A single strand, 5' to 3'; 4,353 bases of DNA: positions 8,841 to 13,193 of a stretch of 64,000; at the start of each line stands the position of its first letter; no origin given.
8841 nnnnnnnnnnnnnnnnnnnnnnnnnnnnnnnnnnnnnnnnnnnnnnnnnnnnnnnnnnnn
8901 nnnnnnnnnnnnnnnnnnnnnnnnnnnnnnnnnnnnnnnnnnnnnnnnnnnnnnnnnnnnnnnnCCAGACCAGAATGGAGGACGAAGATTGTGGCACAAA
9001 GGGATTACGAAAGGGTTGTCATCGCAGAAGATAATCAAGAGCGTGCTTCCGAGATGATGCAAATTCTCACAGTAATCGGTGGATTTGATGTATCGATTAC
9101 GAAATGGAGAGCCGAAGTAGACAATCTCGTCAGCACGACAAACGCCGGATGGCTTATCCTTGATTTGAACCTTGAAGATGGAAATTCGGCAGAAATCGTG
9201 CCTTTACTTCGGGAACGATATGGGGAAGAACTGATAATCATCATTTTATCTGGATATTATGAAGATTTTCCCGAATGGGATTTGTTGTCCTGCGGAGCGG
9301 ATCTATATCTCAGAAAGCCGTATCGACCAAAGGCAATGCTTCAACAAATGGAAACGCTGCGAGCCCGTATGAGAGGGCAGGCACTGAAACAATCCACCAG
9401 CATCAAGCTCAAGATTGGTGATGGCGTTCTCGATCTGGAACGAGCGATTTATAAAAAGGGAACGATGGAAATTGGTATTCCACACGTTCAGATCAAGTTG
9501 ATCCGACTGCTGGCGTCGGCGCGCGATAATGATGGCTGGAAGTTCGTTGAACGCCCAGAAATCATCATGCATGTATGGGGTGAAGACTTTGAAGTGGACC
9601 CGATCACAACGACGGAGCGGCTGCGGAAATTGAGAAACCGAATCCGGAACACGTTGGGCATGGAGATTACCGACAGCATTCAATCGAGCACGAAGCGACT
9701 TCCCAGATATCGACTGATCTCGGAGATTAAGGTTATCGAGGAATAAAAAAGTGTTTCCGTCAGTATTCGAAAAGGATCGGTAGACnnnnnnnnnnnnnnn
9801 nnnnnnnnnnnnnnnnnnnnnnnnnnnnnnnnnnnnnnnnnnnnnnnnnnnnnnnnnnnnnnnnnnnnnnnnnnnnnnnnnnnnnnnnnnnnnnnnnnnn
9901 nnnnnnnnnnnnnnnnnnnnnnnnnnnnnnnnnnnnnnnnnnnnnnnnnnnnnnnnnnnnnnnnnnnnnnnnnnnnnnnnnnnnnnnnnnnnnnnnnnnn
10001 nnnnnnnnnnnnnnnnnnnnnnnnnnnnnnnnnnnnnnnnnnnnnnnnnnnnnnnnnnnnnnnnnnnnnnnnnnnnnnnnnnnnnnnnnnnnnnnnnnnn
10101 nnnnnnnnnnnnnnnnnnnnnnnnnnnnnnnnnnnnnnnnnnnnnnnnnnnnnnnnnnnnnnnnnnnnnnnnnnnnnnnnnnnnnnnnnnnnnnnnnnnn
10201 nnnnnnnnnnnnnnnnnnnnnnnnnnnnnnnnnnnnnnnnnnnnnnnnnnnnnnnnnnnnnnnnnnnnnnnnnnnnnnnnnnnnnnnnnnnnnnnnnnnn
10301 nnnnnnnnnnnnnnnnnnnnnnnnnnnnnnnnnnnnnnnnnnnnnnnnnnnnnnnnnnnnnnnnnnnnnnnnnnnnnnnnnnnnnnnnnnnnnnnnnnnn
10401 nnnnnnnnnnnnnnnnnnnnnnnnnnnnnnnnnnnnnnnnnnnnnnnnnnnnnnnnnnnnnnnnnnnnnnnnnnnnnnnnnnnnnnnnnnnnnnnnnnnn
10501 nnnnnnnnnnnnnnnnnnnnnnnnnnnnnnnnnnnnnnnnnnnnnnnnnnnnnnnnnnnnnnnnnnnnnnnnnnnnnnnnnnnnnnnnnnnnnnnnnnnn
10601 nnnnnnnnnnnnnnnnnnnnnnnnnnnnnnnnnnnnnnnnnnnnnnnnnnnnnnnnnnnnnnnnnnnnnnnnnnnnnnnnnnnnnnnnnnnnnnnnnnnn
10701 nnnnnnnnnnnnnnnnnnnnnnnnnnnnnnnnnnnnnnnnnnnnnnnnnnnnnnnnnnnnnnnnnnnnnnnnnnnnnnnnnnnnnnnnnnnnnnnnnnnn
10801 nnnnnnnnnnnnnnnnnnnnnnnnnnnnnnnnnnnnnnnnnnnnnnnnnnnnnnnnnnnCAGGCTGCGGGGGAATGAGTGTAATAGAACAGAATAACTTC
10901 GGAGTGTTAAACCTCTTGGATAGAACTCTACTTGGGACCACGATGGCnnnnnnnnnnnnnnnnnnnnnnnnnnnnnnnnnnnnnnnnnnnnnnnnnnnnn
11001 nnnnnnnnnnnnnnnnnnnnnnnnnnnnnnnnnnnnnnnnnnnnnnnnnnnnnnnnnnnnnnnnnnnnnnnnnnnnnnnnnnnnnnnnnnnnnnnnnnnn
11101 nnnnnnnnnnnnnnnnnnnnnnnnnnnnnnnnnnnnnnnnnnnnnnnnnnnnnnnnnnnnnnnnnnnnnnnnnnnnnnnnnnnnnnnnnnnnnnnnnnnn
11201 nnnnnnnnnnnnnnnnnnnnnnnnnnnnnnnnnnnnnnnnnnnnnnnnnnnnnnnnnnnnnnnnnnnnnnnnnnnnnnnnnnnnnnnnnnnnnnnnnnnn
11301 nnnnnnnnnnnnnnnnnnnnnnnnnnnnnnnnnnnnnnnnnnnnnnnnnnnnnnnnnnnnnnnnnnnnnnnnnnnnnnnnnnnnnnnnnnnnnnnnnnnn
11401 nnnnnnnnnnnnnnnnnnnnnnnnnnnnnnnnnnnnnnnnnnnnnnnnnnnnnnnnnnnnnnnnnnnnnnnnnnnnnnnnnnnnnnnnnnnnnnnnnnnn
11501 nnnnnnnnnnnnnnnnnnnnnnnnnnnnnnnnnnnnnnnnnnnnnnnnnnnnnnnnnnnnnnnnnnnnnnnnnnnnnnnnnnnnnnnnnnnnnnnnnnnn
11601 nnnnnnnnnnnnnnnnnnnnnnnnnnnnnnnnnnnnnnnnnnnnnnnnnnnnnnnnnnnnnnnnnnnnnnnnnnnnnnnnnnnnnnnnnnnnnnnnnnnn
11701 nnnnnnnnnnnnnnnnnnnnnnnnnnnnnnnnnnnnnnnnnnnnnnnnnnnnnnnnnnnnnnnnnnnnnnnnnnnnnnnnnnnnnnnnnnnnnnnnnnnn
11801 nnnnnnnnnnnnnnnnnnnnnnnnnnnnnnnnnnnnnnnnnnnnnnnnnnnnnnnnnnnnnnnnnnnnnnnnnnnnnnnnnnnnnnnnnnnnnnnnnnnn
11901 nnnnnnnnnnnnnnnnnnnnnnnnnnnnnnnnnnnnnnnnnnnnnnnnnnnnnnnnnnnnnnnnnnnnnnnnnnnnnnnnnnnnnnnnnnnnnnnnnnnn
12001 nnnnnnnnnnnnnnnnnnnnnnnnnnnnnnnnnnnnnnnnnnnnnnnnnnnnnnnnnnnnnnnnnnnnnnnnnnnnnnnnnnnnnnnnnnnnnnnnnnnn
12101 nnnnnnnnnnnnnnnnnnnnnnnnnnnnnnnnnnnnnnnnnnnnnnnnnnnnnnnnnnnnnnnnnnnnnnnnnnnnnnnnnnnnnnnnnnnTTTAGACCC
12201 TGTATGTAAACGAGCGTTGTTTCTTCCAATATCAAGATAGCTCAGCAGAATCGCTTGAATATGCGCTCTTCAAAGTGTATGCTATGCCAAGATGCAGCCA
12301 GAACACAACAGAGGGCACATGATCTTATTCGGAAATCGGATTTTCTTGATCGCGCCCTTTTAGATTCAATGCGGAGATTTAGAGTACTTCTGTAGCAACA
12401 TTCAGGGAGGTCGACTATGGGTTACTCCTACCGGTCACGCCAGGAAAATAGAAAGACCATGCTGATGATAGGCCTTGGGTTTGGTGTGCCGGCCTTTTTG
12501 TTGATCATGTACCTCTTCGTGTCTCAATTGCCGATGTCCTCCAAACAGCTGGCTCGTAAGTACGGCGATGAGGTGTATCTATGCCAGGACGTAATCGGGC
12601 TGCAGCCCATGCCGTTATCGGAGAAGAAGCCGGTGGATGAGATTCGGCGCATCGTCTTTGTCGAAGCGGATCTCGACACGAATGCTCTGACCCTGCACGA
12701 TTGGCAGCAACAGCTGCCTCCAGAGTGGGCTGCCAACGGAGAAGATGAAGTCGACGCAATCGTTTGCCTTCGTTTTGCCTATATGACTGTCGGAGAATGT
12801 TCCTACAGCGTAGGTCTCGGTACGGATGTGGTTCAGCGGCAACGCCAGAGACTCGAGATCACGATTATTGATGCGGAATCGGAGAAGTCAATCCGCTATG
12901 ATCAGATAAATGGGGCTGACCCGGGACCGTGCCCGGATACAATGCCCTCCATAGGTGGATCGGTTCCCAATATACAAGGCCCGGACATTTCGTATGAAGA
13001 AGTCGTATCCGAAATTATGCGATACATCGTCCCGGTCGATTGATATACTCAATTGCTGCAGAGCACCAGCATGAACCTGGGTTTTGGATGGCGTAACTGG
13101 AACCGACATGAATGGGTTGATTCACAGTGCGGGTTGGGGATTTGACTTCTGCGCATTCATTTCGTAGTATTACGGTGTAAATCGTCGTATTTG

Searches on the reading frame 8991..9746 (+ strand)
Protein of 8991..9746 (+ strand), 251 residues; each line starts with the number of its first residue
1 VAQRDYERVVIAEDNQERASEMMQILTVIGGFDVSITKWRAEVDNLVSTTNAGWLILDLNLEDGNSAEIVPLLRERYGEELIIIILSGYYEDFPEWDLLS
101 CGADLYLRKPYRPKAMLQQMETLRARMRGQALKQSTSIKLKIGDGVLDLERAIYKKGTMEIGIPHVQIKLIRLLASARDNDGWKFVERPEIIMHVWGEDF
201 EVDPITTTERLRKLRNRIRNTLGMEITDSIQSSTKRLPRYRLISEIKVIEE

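Call 3: search_protein_families(library=pfam, proteins=[window:8991-9746:+], max_evalue=0.1)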
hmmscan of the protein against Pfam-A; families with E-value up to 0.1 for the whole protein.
window:8991-9746:+ (251 aa): 2 families
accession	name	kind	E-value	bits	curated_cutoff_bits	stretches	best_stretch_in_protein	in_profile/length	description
PF00072.30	Response_reg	-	5.6e-10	39.8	30.2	1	9-119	1-109/111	Response regulator receiver domain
PF00486.34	Trans_reg_C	-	0.0054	17.2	26.2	1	169-220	12-59/77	Transcriptional regulatory protein, C terminal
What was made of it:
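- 8991..9746 (+): OmpR-type response regulator. Response_reg 5.6e-10 and Trans_reg_C (call 3).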

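Call 34: search_protein_families(library=ncbifam, proteins=[window:8991-9746:+], max_evalue=0.1)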
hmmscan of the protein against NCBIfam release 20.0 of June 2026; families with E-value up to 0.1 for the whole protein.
window:8991-9746:+ (251 aa): 43 families (the best 25 are shown)
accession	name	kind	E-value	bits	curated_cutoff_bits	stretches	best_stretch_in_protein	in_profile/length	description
NF040689.1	MtrAB_MtrA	equivalog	1.7e-14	53.7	300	1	14-220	5-200/219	MtrAB system response regulator MtrA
TIGR02154.1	PhoB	equivalog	8.4e-14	51.4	296.2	1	7-232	3-220/226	phosphate regulon transcriptional regulator PhoB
NF033120.0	vanR_FM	exception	5.2e-12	45.9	460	1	9-220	6-211/231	vancomycin resistance response regulator transcription factor, VanR-F/VanR-M family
TIGR01387.1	cztR_silR_copR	subfamily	2.7e-11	43.5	279.2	1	9-225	1-206/218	heavy metal response regulator transcription factor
NF040534.1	resp_reg_YycF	equivalog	1e-10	41.3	340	1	9-220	3-209/231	response regulator YycF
NF045944.1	ResRegRpaBCyano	equivalog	1.2e-10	41.2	330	1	21-199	11-186/229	response regulator transcription factor RpaB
NF053854.1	RespRegPhoBBctds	equivalog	1.5e-10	40.9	270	1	14-221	5-210/225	two-component system response regulator PhoB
NF033117.2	vanR_ACDEGLN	exception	3.7e-10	39.8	350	1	10-221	2-208/226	VanR-ABDEGLN family response regulator transcription factor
NF045914.1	RespRegNblR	equivalog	2.5e-09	37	300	1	7-218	7-206/228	response regulator transcription factor NblR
NF007005.1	PRK09468.1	equivalog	4.6e-09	36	331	1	7-152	4-149/237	osmolarity response regulator transcription factor OmpR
NF007820.0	PRK10529.1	equivalog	5.4e-09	35.8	325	1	48-199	42-184/225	two-component system response regulator KdpE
NF007346.1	PRK09836.1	equivalog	1.4e-08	34.8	420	1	9-228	3-212/227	copper/silver response regulator transcription factor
NF008296.0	PRK11083.1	equivalog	3.1e-08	33.3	273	1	7-220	4-207/228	two-component system response regulator CreB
NF007982.1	PRK10710.1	equivalog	3.6e-08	33.3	380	1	5-216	6-205/235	envelope stress response regulator BaeR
NF045991.1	RespRegCtrARhodob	equivalog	7.2e-08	32.4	350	1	8-133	2-125/224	response regulator transcription factor CtrA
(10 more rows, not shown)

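Call 35: search_protein_families(library=padloc, proteins=[window:8991-9746:+], max_evalue=0.1)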
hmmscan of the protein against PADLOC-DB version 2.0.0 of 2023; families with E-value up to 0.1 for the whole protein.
window:8991-9746:+ (251 aa): 0 families

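Call 36: search_protein_families(library=phrogs, proteins=[window:8991-9746:+], max_evalue=0.1)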
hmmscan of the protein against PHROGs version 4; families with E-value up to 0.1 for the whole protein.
window:8991-9746:+ (251 aa): 3 families
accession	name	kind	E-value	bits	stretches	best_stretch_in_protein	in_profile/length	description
phrog_731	-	unknown function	6.9e-23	82.2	1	8-220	3-206/227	-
phrog_5982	-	unknown function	1.1e-07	31.1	1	4-130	866-991/1030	-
phrog_37855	-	unknown function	0.063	13.3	1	8-124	7-128/278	-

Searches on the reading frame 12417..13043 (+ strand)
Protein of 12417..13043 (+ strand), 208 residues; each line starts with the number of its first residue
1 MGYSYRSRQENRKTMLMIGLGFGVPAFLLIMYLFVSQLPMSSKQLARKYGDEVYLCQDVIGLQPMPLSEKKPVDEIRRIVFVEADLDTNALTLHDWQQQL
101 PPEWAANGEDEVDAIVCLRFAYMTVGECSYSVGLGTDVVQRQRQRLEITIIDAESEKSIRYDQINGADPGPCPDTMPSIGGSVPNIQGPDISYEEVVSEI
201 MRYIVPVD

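Call 32: search_protein_families(library=pfam, proteins=[window:12417-13043:+], max_evalue=0.01)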
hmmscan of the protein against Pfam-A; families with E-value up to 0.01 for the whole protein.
window:12417-13043:+ (208 aa): 0 families

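Call 34: search_protein_families(library=ncbifam, proteins=[window:12417-13043:+], max_evalue=0.1)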
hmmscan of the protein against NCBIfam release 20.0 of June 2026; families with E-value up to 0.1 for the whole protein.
window:12417-13043:+ (208 aa): 1 family
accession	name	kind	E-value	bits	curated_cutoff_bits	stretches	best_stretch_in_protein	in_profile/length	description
NF002938.0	PRK03592.1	equivalog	0.073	12.4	241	1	84-119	93-128/298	haloalkane dehalogenase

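Call 35: search_protein_families(library=padloc, proteins=[window:12417-13043:+], max_evalue=0.1)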
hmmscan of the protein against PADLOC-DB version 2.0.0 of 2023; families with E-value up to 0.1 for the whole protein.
window:12417-13043:+ (208 aa): 0 families

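Call 36: search_protein_families(library=phrogs, proteins=[window:12417-13043:+], max_evalue=0.1)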
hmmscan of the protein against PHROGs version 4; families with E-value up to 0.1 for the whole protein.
window:12417-13043:+ (208 aa): 0 families
